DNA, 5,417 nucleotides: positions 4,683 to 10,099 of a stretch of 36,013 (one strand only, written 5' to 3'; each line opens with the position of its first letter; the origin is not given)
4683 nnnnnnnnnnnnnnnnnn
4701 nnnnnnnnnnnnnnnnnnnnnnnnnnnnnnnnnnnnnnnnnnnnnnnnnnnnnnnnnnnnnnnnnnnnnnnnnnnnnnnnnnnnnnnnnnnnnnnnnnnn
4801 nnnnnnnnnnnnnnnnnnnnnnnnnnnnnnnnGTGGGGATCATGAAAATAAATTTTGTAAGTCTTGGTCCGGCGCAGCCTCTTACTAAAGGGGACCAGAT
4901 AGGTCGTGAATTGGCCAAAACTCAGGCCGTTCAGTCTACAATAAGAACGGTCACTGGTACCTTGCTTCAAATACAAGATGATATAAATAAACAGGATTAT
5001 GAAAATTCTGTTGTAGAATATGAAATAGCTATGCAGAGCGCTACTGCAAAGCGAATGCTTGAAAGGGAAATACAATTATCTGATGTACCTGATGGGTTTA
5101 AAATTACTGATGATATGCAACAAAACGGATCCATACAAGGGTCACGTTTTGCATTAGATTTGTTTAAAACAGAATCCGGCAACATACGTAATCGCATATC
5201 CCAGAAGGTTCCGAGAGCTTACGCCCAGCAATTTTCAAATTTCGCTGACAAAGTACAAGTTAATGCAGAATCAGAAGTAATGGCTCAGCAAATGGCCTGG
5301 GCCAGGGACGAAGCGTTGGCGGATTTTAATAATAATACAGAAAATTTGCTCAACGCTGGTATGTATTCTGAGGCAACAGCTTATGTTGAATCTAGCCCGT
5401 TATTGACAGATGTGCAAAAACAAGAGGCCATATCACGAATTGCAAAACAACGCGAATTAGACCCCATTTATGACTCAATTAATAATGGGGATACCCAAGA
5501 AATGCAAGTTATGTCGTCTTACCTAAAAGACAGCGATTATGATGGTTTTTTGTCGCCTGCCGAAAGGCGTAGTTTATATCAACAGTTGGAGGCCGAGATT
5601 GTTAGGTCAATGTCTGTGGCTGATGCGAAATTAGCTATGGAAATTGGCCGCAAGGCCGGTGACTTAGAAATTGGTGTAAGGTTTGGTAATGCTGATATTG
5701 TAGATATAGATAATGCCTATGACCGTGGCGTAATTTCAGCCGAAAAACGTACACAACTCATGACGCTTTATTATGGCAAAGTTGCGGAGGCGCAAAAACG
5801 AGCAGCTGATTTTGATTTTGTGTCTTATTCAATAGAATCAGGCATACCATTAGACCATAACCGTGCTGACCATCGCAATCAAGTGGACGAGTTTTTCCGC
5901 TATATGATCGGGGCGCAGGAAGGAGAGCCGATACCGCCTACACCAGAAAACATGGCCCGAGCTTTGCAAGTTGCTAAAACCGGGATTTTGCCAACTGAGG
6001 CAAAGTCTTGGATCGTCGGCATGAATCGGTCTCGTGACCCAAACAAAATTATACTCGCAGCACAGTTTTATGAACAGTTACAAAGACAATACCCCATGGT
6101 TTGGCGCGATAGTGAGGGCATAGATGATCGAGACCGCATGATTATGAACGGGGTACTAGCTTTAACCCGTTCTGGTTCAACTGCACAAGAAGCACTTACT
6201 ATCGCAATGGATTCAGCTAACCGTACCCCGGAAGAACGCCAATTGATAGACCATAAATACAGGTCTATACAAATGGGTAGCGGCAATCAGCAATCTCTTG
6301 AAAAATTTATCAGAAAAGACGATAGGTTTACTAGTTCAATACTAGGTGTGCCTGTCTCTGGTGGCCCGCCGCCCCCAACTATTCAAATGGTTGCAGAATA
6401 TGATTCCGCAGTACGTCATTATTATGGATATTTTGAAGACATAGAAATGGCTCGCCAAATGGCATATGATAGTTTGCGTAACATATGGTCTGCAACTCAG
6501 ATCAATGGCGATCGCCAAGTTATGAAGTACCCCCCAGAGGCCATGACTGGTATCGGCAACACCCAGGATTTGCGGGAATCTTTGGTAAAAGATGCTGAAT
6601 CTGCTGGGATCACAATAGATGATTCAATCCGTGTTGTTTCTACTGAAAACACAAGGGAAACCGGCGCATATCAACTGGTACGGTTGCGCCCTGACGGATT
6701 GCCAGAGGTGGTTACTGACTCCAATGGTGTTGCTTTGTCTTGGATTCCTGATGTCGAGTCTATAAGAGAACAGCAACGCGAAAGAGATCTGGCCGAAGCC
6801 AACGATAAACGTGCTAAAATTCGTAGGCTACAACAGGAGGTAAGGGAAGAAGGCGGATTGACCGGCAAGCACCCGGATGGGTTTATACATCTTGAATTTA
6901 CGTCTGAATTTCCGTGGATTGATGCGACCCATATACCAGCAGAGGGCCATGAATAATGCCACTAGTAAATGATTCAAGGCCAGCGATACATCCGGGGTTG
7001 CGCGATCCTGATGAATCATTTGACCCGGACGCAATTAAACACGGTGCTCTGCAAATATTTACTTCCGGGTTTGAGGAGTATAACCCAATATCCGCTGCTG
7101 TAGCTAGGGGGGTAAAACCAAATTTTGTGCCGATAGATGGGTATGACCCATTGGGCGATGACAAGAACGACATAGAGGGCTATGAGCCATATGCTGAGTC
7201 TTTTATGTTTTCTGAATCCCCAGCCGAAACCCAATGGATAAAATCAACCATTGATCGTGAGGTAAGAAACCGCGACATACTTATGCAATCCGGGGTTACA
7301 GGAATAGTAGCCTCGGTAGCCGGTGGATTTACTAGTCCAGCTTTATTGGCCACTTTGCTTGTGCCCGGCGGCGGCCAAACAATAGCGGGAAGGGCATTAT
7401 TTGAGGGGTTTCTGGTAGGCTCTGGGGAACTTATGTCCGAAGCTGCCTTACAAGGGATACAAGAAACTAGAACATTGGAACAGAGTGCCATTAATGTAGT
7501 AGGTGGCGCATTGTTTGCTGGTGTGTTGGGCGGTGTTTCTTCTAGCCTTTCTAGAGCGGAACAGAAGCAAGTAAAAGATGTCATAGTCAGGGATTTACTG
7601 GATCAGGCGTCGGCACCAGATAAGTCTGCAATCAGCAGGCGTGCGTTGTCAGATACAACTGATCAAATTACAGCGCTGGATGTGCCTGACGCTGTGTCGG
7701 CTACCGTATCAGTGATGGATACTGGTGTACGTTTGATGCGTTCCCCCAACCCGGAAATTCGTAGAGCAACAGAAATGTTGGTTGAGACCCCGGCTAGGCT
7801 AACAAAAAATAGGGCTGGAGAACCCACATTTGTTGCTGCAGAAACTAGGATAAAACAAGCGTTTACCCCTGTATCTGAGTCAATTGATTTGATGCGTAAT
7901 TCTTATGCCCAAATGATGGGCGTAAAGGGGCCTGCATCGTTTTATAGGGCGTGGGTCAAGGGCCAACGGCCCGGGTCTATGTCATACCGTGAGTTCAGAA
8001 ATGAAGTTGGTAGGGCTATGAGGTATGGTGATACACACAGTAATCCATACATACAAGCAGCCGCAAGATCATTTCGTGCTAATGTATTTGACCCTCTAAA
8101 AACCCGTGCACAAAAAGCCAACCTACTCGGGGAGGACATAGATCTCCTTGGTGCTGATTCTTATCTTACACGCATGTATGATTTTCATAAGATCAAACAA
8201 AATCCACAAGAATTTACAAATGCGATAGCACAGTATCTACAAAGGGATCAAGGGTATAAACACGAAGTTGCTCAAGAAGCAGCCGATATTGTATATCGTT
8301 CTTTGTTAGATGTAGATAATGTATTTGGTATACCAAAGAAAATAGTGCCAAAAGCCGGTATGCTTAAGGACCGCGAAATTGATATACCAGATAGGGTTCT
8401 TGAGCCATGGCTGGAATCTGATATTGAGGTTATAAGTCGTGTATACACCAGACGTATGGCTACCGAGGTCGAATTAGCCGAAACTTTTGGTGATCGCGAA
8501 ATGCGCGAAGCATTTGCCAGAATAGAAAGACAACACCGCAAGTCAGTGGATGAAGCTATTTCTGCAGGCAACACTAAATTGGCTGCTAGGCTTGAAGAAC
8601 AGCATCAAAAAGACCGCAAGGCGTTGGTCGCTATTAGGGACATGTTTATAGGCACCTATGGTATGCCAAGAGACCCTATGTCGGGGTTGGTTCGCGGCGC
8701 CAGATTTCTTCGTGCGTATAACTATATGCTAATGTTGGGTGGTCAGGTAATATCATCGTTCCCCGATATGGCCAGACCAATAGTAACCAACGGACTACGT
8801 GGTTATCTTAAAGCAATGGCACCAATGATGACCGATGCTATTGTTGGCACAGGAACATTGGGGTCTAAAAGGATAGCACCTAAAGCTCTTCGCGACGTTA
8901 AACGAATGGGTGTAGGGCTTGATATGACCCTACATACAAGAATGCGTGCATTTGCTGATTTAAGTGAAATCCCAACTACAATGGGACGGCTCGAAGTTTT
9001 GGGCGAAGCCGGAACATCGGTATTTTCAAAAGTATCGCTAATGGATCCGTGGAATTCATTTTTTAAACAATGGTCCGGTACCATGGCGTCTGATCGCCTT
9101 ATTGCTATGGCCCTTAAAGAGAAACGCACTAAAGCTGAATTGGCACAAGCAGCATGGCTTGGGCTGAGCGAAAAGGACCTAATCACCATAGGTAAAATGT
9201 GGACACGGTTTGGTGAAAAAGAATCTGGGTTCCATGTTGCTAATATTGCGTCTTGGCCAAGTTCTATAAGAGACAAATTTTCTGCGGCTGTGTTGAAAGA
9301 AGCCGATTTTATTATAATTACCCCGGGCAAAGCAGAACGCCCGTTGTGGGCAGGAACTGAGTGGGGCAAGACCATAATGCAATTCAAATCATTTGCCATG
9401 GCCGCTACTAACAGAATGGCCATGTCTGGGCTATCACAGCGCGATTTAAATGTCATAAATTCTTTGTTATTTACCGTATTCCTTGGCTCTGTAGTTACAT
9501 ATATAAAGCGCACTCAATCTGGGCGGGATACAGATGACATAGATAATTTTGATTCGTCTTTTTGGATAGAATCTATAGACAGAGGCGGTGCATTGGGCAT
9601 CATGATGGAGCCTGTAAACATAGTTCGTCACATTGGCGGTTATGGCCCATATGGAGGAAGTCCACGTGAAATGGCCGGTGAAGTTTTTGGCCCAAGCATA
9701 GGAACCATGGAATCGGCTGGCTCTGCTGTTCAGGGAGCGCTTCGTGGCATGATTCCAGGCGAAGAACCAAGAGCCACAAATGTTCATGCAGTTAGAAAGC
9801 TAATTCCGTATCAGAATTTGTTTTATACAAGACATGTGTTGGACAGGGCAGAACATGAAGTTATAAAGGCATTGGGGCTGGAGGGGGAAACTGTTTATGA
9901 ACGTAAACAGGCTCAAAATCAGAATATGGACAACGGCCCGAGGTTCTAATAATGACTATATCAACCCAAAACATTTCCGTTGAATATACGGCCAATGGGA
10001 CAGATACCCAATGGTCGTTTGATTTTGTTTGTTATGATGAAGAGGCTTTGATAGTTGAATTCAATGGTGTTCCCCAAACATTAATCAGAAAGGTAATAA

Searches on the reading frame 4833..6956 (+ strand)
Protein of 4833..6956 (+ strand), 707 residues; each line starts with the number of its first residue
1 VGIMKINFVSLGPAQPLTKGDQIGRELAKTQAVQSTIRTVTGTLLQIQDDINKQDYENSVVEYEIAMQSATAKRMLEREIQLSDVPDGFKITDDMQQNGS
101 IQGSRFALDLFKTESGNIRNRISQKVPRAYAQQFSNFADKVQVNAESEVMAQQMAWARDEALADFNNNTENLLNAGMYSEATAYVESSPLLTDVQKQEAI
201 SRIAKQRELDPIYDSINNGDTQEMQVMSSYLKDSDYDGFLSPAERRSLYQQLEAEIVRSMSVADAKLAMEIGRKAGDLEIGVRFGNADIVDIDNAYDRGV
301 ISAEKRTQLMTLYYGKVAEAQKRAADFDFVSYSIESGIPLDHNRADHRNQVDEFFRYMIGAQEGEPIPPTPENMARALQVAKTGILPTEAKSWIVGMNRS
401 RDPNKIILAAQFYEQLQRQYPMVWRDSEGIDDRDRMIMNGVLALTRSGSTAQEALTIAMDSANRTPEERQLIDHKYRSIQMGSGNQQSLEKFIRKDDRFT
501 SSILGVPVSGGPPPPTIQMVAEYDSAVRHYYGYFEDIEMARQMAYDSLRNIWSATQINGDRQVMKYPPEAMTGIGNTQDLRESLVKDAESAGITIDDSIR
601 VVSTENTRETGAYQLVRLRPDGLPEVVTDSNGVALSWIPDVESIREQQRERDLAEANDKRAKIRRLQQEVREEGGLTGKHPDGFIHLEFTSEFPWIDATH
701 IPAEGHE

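Call 14: search_protein_families(library=phrogs, proteins=[window:4833-6956:+], max_evalue=0.001)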
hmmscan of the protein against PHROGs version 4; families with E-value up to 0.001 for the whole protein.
window:4833-6956:+ (707 aa): 2 families
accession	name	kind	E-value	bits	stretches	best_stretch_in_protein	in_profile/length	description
phrog_1044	-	lysis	3.5e-08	33.1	1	379-672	576-879/900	endolysin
phrog_38128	-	unknown function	0.00032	20.8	0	537-576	334-373/534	-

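Call 62: search_protein_families(library=pfam, proteins=[window:4833-6956:+], max_evalue=0.01)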
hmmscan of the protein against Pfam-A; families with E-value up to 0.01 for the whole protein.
window:4833-6956:+ (707 aa): 0 families

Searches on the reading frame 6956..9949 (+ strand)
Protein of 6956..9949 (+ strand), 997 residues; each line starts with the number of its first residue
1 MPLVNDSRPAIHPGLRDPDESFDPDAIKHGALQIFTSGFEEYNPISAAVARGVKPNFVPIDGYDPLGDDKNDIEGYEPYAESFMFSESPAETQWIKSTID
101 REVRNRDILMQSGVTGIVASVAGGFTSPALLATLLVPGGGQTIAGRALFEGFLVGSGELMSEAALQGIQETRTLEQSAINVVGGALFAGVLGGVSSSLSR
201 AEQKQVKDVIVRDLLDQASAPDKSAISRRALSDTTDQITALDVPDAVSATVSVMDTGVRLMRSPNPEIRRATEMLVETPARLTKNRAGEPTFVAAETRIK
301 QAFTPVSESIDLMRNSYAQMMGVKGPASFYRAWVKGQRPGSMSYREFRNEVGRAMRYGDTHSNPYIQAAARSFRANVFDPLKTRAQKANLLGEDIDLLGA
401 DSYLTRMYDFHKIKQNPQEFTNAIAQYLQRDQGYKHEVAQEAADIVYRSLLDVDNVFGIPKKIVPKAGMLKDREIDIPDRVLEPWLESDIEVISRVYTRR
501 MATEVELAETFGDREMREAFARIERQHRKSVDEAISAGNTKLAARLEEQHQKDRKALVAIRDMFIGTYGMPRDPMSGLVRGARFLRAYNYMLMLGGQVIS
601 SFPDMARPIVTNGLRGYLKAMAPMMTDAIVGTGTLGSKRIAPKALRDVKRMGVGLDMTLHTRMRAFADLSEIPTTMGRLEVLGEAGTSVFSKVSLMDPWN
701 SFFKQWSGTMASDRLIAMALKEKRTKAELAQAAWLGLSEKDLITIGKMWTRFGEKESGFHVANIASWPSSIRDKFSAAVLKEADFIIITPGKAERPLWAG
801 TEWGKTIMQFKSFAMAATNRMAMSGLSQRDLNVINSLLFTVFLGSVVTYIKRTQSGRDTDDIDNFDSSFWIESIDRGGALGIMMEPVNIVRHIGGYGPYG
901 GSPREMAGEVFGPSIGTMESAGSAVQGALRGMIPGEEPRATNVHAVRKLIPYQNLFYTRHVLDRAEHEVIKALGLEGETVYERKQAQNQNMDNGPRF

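Call 14: search_protein_families(library=phrogs, proteins=[window:6956-9949:+], max_evalue=0.001)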
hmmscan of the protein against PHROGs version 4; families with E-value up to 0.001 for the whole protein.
window:6956-9949:+ (997 aa): 4 families
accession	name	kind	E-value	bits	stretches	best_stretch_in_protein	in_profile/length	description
phrog_16310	-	unknown function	1.3e-116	391.7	1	396-965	825-1406/1411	-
phrog_342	-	head and packaging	6e-108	363.4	1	30-967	224-1224/1235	internal virion protein with endolysin domain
phrog_684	-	head and packaging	2.9e-27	96.4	1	499-964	319-791/840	virion structural protein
phrog_26678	-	unknown function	6.1e-15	56.1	1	742-965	51-277/324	-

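Call 62: search_protein_families(library=pfam, proteins=[window:6956-9949:+], max_evalue=0.01)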
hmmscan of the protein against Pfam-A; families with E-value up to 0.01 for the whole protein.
window:6956-9949:+ (997 aa): 0 families
